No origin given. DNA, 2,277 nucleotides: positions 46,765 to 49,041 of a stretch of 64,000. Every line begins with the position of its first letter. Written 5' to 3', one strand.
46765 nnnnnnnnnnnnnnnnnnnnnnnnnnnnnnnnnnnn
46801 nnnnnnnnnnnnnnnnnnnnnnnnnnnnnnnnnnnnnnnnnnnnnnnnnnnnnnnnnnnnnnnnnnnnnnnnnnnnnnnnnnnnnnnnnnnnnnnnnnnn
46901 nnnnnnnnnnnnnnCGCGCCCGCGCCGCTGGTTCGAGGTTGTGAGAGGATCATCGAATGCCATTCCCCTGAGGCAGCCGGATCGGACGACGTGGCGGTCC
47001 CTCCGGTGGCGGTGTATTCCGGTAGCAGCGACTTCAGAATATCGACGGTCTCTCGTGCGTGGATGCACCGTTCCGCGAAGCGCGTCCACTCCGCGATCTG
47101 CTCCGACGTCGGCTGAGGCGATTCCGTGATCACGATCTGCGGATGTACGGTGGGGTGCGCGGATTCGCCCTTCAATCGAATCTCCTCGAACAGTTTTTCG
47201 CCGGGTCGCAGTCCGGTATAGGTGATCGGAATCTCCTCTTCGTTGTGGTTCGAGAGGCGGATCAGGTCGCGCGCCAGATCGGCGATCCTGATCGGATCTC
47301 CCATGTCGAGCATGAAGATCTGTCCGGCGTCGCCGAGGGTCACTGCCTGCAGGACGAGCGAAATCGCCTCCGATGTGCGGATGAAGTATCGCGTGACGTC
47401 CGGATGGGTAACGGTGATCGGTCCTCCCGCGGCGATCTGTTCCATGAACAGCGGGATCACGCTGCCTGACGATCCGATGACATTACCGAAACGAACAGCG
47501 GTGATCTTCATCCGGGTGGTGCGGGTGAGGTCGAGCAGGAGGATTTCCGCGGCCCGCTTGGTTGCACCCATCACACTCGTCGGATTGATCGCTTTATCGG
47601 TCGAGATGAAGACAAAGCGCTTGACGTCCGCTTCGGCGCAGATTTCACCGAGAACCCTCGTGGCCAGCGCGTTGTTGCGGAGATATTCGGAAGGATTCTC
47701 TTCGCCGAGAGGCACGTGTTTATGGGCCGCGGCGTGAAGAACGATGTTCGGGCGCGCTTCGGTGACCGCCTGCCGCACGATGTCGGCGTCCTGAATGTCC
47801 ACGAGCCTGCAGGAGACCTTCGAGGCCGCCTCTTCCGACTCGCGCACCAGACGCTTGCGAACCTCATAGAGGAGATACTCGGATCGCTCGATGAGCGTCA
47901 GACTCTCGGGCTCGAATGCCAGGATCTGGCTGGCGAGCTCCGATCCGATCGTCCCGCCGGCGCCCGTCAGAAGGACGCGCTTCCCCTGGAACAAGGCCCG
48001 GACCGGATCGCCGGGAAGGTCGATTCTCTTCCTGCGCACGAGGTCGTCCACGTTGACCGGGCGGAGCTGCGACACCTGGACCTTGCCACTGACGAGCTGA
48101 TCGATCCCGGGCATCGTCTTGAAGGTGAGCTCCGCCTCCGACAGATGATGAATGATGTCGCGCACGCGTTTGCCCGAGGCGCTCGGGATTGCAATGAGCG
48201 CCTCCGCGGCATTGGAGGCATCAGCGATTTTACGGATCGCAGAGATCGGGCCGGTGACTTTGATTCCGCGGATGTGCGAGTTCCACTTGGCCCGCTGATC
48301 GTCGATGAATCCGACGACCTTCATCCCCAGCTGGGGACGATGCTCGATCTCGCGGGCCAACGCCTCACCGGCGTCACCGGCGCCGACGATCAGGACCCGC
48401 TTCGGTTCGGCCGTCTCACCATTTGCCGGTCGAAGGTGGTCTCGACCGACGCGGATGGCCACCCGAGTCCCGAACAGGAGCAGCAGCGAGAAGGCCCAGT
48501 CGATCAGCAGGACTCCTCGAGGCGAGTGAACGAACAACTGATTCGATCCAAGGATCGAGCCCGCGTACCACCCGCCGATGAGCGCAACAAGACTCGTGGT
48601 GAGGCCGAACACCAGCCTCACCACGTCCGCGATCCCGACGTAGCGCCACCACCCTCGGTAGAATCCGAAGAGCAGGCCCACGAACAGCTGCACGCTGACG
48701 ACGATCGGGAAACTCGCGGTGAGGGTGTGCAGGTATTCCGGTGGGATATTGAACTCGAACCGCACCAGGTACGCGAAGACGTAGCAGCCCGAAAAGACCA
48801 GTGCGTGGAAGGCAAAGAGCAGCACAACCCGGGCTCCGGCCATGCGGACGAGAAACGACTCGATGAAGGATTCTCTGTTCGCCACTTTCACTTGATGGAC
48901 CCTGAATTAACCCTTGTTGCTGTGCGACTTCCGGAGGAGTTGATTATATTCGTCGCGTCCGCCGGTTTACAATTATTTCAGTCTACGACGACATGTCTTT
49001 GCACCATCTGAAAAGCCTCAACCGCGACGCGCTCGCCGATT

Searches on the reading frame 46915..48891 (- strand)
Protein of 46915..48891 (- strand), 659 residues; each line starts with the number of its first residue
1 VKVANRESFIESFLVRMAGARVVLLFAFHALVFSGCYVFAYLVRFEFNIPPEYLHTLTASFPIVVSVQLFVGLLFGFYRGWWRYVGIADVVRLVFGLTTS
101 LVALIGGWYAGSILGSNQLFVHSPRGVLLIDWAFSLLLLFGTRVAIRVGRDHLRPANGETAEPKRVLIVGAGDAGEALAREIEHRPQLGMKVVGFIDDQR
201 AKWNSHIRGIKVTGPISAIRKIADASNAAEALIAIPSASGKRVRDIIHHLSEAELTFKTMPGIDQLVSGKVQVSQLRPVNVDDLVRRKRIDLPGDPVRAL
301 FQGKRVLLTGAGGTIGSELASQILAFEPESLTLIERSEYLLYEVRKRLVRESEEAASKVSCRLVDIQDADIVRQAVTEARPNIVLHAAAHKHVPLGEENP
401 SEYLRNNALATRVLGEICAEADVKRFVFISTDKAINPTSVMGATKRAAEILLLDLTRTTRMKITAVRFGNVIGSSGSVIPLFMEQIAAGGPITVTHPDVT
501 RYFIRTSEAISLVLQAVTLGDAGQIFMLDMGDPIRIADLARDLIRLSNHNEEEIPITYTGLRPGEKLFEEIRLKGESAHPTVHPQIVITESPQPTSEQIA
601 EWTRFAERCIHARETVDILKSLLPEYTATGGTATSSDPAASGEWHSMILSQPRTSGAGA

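Call 60: search_protein_families(library=pfam, proteins=[window:46915-48891:-], max_evalue=0.0001)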
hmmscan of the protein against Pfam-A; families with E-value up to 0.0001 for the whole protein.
window:46915-48891:- (659 aa): 8 families
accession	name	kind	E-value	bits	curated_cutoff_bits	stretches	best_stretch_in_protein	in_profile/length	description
PF02719.21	Polysacc_synt_2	-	1.6e-101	339.8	20.2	1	306-589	1-291/293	Polysaccharide biosynthesis protein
PF01370.27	Epimerase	-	3e-25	89.5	20.9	1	306-525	1-236/240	NAD dependent epimerase/dehydratase family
PF16363.11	GDP_Man_Dehyd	-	2.7e-16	60.4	27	1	307-433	1-131/332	GDP-mannose 4,6 dehydratase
PF13727.12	CoA_binding_3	-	4.5e-16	59.8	25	1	74-260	2-174/175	CoA-binding domain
PF04321.23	RmlD_sub_bind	-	2.2e-14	53.7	27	1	305-451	2-135/287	RmlD substrate binding domain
PF01073.25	3Beta_HSD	-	2.3e-09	37.1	22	1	308-449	2-134/280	3-beta hydroxysteroid dehydrogenase/isomerase family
PF07993.18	NAD_binding_4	-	3.1e-05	23.7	20.1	0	308-438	1-143/258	Male sterility protein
PF08659.16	KR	-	3.2e-05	24.4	22.6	0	306-430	3-135/180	KR domain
